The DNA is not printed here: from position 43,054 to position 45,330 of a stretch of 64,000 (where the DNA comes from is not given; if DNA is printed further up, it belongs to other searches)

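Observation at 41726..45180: DEP-domain::flavoprotein disulfide reductase fusion next to a split ComDE-like TPP decarboxylase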

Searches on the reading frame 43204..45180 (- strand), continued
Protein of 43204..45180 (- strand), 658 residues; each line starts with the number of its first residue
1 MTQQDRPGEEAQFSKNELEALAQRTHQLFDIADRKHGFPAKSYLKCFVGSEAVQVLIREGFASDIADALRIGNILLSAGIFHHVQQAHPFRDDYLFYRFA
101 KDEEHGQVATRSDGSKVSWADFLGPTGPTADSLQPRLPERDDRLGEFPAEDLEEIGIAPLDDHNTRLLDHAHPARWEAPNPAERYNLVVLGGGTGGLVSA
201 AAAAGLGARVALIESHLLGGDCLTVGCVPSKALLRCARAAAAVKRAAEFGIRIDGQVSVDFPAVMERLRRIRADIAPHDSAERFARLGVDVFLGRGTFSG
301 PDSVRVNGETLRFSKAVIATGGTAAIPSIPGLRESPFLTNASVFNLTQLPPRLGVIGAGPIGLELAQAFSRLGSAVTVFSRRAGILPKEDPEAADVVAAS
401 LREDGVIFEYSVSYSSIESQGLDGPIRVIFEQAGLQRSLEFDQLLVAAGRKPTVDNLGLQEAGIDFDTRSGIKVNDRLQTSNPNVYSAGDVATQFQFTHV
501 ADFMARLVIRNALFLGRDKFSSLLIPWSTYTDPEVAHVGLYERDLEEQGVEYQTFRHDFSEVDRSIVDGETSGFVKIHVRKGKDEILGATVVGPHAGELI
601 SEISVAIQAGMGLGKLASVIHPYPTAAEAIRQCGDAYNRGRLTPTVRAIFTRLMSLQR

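Call 20: find_related_loci(query=A1, collection=genome_contigs, flank=10000)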
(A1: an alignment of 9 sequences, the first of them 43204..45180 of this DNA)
Query A1 (658 aa) in genome_contigs; peptide patterns used: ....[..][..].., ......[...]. (x = any residue, [..] = any of these).
498 stretches matched a pattern; 407 encode a relative of the query (tblastn E <= 1e-3); the best 80 are kept; 80 distinct loci.
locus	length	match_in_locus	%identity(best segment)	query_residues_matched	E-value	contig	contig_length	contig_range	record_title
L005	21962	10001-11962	67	9-658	0e+0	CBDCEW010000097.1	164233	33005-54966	MAG: Candidatus Moanabacter sp. isolate da350617-a446-4d72-9f77-033765304eae genome assembly, contig: contig_97, whole g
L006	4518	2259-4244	67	1-658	0e+0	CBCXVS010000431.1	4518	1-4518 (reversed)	MAG: uncultured bacterium isolate DOM43_bin32 genome assembly, contig: DOM43_32_431, whole genome shotgun sequence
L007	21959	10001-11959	65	10-658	0e+0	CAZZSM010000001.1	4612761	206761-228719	MAG: Candidatus Entotheonella sp. DD2 isolate Candidatus Entotheonella baccata DD2 genome assembly, contig: DD2_1, whole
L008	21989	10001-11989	63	1-658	0e+0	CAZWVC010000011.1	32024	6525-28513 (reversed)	MAG TPA_asm: uncultured Desulfocapsaceae bacterium isolate binchicken_co385_34 genome assembly, contig: NODE_839_length_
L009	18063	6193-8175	65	1-658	0e+0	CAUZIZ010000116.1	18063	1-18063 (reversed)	MAG: Acidobacteria bacterium UBA6911 isolate CB27_Tmax.123 genome assembly, contig: Ga0310121_10002349, whole genome sho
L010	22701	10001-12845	65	10-658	0e+0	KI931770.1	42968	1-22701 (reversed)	MAG: Candidatus Entotheonella sp. TSY1 genomic scaffold TSY1_scaffold00041, whole genome shotgun sequence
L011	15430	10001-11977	64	1-658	0e+0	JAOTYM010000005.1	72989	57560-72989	MAG: Gammaproteobacteria bacterium isolate 21_Jan_SF_Bin47 21_Jan_SF_Bin47_scaffold_155_c1, whole genome shotgun sequenc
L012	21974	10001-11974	65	1-654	0e+0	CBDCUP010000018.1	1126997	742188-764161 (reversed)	MAG: Acidobacteriota bacterium isolate 16872849-4fb5-44c6-903f-51e044fd3cdf genome assembly, contig: contig_18, whole ge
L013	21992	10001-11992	66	1-658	0e+0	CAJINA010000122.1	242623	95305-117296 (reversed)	MAG: Olavius algarvensis Delta 4 endosymbiont isolate Delta4_OalgB6SA genome assembly, contig: NODE_265513+_length_24262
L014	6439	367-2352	66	1-658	0e+0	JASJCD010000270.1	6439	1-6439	MAG: Desulfobacterales bacterium isolate MO_140.B12 MO_140.c_6497, whole genome shotgun sequence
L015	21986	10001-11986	65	1-658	0e+0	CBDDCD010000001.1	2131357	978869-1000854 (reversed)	MAG: Candidatus Moanabacter sp. isolate 2850a97a-5ae3-46e8-bb4b-bf19cc2112fb genome assembly, contig: contig_1, whole ge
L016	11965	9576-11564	66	1-658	0e+0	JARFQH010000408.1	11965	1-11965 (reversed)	MAG: Desulfobacteraceae bacterium isolate MAG_Ve_Sed_19 k141_3547599, whole genome shotgun sequence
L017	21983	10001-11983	64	1-658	0e+0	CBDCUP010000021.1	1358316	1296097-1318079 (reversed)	MAG: Acidobacteriota bacterium isolate 16872849-4fb5-44c6-903f-51e044fd3cdf genome assembly, contig: contig_21, whole ge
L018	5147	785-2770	65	1-658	0e+0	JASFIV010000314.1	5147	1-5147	MAG: Desulfobacterales bacterium isolate D0608S20remetaG_Bin_253 D0608S20remetaG_FD_scaffold_7023_c1, whole genome shotg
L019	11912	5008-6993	63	1-658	0e+0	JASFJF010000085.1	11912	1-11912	MAG: Desulfobacterales bacterium isolate D0608S20remetaG_sub_Bin_263 D0608S20remetaG_FD_scaffold_1083_c1, whole genome s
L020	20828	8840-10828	67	1-658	0e+0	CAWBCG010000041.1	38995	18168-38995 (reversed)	MAG: uncultured delta proteobacterium isolate MFD02923.bin.2.57 genome assembly, contig: contig_28252, whole genome shot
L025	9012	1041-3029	67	1-658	0e+0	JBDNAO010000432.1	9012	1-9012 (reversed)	MAG: Desulfobacterales bacterium isolate SJRS4.bin.22 k97_493250, whole genome shotgun sequence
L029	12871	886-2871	65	1-658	0e+0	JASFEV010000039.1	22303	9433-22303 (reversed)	MAG: Desulfobacterales bacterium isolate D0606M20metaG_Bin_156 D0606M20metaG_FD_scaffold_92_c1, whole genome shotgun seq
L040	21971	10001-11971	62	1-658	0e+0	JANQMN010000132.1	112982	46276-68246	MAG: Hahella sp. isolate PL25b_bin.18 k99_3421330, whole genome shotgun sequence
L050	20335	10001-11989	61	1-658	0e+0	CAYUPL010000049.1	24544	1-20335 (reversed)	MAG TPA_asm: uncultured Desulfopila sp. isolate SRP141376_co3_410 genome assembly, contig: NODE_5416_length_24544_cov_11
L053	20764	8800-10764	63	9-658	0e+0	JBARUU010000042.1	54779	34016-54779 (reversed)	MAG: Desulforhopalus sp. isolate MFD12129_ilm_asm_bin19 k127_24888, whole genome shotgun sequence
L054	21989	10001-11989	63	1-658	0e+0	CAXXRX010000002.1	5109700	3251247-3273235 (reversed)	MAG: Desulfocapsaceae bacterium isolate 1aa78899-e997-4579-a1ce-6e823d9c38b0 genome assembly, contig: contig_2, whole ge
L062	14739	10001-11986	61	1-658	0e+0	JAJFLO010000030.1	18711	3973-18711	MAG: Verrucomicrobia bacterium isolate OFTM167 OFTM167_29, whole genome shotgun sequence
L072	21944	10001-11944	61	13-658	0e+0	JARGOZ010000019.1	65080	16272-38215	MAG: Verrucomicrobiales bacterium isolate bin_ji_oxhcr1.018 NODE_340_length_65080_cov_5.476586, whole genome shotgun seq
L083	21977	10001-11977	66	1-658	0e+0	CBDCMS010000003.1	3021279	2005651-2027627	MAG: Acidobacteriota bacterium isolate d2208f9c-dc62-4c60-9894-974f31c88c53 genome assembly, contig: contig_3, whole gen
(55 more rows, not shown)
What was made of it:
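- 80 species-level loci at 60-68% identity across many phyla (call 20).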

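Call 27: search_protein_families(library=pfam, proteins=[L062:6140-6838:+, L054:9107-9901:+, L083:12200-13858:+, L072:8114-9541:+, L040:3252-3986:+], max_evalue=0.00001)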
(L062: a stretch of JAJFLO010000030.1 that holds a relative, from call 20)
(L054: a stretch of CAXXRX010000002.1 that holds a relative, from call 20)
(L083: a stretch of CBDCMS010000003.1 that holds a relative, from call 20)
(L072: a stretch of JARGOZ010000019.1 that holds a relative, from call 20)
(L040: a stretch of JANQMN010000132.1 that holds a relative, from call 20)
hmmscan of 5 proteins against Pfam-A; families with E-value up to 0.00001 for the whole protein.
L062:6140-6838:+ (232 aa): 1 family
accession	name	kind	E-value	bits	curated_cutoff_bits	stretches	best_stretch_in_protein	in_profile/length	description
PF09335.16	VTT_dom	-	5.8e-27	95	33.9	1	60-178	1-122/123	VTT domain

L054:9107-9901:+ (264 aa): 1 family
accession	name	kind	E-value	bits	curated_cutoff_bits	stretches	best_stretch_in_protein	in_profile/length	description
PF04784.19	DUF547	-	2.7e-24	86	27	1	74-187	2-125/125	Protein of unknown function, DUF547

L083:12200-13858:+ (552 aa): 3 families
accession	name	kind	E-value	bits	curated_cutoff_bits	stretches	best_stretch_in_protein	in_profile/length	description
PF02775.26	TPP_enzyme_C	-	1.1e-40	139.3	21.9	1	385-531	1-151/151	Thiamine pyrophosphate enzyme, C-terminal TPP binding domain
PF02776.23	TPP_enzyme_N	-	2.3e-37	127.8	26.8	1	1-118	1-119/119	Thiamine pyrophosphate enzyme, N-terminal TPP binding domain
PF00205.28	TPP_enzyme_M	-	2.9e-32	111.7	30.4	1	187-321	1-137/137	Thiamine pyrophosphate enzyme, central domain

L072:8114-9541:+ (475 aa): 1 family
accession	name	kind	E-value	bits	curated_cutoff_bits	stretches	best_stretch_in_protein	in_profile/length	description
PF00171.27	Aldedh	-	1.5e-137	459.3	23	1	20-469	8-460/461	Aldehyde dehydrogenase family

L040:3252-3986:+ (244 aa): 3 families
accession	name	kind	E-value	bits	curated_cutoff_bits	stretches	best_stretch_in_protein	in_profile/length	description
PF00106.31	adh_short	-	2.1e-38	132.2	26.6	1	10-198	2-191/195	short chain dehydrogenase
PF13561.12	adh_short_C2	-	1e-26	94.4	27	1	15-198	1-185/236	Enoyl-(Acyl carrier protein) reductase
PF08659.16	KR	-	8.4e-17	62.1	22.6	1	11-187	3-176/180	KR domain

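Call 29: search_protein_families(library=ncbifam, proteins=[L062:6140-6838:+, L054:9107-9901:+, L083:12200-13858:+, L072:8114-9541:+, L053:7372-8721:+], max_evalue=1e-10)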
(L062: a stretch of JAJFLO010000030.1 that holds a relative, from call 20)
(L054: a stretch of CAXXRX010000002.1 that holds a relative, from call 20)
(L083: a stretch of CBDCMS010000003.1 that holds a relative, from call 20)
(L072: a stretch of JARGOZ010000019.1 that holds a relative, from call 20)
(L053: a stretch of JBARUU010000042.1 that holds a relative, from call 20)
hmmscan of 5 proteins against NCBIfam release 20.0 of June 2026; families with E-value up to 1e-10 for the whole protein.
L062:6140-6838:+ (232 aa): 0 families

L054:9107-9901:+ (264 aa): 0 families

L083:12200-13858:+ (552 aa): 52 families (the best 25 are shown)
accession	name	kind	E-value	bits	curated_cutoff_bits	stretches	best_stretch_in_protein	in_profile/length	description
NF006187.0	PRK08322.1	equivalog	3.5e-219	728.8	509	1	1-548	2-544/548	acetolactate synthase large subunit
NF006378.0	PRK08617.1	equivalog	3.9e-149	497.5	510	1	2-545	9-550/556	acetolactate synthase AlsS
TIGR02418.1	acolac_catab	equivalog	8.8e-139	463.4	551.1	1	4-542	2-538/539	acetolactate synthase AlsS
TIGR00118.1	acolac_lg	equivalog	6.3e-112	374.8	538.35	1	1-538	1-539/557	biosynthetic-type acetolactate synthase large subunit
NF004919.0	PRK06276.1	equivalog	1e-106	357.6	866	1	1-537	1-542/582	acetolactate synthase large subunit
NF006052.0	PRK08199.1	subfamily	2.4e-104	349.6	539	1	3-536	10-540/559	thiamine pyrophosphate protein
NF006524.0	PRK08978.1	equivalog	1.8e-100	336.8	738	1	1-538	1-529/548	acetolactate synthase 2 catalytic subunit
NF005860.0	PRK07789.1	equivalog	3.7e-96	322.8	881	1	3-526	36-570/615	acetolactate synthase large subunit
NF005824.0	PRK07710.1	equivalog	3.5e-93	312.9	976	1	2-535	18-550/573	acetolactate synthase large subunit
NF004710.0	PRK06048.1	equivalog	2.8e-92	310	976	1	1-538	8-542/561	acetolactate synthase large subunit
NF006377.0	PRK08611.1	equivalog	5e-92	309.3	742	1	2-538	5-534/576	pyruvate oxidase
NF006319.0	PRK08527.1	equivalog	1.8e-90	304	905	1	1-540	4-545/565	acetolactate synthase large subunit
NF006016.1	PRK08155.1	equivalog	2.1e-90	303.8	870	1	3-538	5-537/554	acetolactate synthase large subunit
NF005651.0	PRK07418.1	subfamily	9.2e-90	301.6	942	1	5-538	23-564/617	acetolactate synthase large subunit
NF005058.0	PRK06466.1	equivalog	3.9e-87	293.1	951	1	3-533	6-545/574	acetolactate synthase 3 large subunit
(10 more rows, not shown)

L072:8114-9541:+ (475 aa): 40 families (the best 25 are shown)
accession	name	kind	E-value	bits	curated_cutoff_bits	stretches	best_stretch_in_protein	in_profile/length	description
NF040648.1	lactal_redase_Meth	equivalog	3.9e-131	438.3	650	1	18-472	10-462/463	lactaldehyde dehydrogenase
NF047626.1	SulfactDhSafD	equivalog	2.6e-105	353.1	700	1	21-472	3-454/454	sulfoacetaldehyde dehydrogenase SafD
TIGR03250.1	PhnAcAld_DH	equivalog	1.2e-96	324.2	635.65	1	15-469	13-467/472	phosphonoacetaldehyde dehydrogenase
NF040869.1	G3PDH_Arch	equivalog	8.6e-94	315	780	1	4-474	18-493/502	NADP-dependent glyceraldehyde-3-phosphate dehydrogenase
TIGR01780.1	SSADH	subfamily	1.6e-93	314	646.35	1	23-467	1-447/448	succinate-semialdehyde dehydrogenase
NF010000.0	PRK13473.1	subfamily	8.6e-92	308.2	615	1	19-472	17-472/475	aminobutyraldehyde dehydrogenase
TIGR01804.1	BADH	equivalog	2.1e-88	296.9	668.6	1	21-467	15-466/467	betaine-aldehyde dehydrogenase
NF009725.0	PRK13252.1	equivalog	4.9e-87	292.4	593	1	18-472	21-479/488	betaine-aldehyde dehydrogenase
NF008415.0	PRK11241.1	equivalog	4.9e-84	282.7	828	1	21-472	28-480/482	NADP-dependent succinate-semialdehyde dehydrogenase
TIGR02299.1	HpaE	equivalog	3.2e-82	276.7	638.35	1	21-472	18-476/488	5-carboxymethyl-2-hydroxymuconate semialdehyde dehydrogenase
NF006916.0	PRK09407.1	equivalog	1e-78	265.2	521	1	18-468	33-488/526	succinic semialdehyde dehydrogenase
TIGR03216.1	OH_muco_semi_DH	equivalog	4.4e-77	259.7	693.25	1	21-473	16-480/481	2-hydroxymuconic semialdehyde dehydrogenase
NF042993.1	AlphKGSA_gudD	equivalog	2.3e-76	257.5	770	1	29-472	30-480/481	alpha-ketoglutaric semialdehyde dehydrogenase GucD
NF052305.1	DioxValDhHalo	equivalog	1.6e-75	254.9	750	1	28-451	30-458/483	2,5-dioxovalerate dehydrogenase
NF006915.0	PRK09406.1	equivalog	1.6e-74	251.4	730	1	26-468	8-452/457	NADP-dependent succinic semialdehyde dehydrogenase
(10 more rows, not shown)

L053:7372-8721:+ (449 aa): 5 families
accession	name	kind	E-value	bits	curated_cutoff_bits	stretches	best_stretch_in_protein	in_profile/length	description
NF006929.0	PRK09414.1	equivalog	1.7e-212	706.2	536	1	6-448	4-444/445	NADP-specific glutamate dehydrogenase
NF010634.0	PRK14031.1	equivalog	2e-205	682.4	822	1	14-447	8-442/444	NADP-specific glutamate dehydrogenase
NF010633.0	PRK14030.1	subfamily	1.3e-183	611.1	743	1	10-447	4-443/445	glutamate dehydrogenase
NF040817.1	GdhA_Arch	equivalog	2.7e-70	237.6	750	1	49-447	24-415/419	glutamate dehydrogenase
NF041398.1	GluDhGdhB_Halo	equivalog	9.6e-69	232.2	620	1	49-443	21-403/410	glutamate dehydrogenase GdhB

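Call 42: list_cluster_members(proteins=[P0001, P0253, P0121, P0122, P0270, P0242, P0130])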
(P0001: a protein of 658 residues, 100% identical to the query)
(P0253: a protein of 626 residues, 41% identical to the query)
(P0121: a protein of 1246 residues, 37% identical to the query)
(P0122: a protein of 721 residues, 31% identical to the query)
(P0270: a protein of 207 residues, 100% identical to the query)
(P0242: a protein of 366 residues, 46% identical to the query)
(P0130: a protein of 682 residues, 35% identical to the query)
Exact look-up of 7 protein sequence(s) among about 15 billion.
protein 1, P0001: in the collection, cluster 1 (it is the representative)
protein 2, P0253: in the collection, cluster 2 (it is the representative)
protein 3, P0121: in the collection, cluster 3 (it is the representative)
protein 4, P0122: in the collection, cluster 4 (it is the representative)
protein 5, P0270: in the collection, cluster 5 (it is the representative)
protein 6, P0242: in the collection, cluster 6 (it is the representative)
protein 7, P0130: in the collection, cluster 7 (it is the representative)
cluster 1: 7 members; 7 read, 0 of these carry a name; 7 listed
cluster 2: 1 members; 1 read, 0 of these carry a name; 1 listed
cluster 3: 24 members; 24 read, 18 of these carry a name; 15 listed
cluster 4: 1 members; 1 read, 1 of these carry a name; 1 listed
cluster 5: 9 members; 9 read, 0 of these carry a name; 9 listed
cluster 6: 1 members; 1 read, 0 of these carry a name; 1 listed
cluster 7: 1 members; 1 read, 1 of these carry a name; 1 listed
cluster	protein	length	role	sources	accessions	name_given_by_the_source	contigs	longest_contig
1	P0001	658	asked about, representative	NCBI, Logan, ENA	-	-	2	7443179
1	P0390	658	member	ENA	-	-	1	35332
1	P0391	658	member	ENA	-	-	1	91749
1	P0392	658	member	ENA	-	-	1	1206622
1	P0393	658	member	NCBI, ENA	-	-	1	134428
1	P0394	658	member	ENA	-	-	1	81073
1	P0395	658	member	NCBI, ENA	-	-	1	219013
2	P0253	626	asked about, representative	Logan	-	-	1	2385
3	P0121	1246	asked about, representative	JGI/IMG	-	hypothetical protein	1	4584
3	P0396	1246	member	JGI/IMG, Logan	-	hypothetical protein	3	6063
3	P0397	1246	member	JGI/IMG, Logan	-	hypothetical protein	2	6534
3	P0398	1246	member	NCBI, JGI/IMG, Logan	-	hypothetical protein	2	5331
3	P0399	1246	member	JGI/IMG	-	hypothetical protein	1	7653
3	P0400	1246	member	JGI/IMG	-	hypothetical protein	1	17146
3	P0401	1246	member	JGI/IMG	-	hypothetical protein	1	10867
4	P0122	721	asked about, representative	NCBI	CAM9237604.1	unnamed protein product [Chrysoparadoxa australica]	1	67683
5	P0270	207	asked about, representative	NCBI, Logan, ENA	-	-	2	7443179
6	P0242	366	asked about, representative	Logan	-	-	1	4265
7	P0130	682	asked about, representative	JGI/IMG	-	hypothetical protein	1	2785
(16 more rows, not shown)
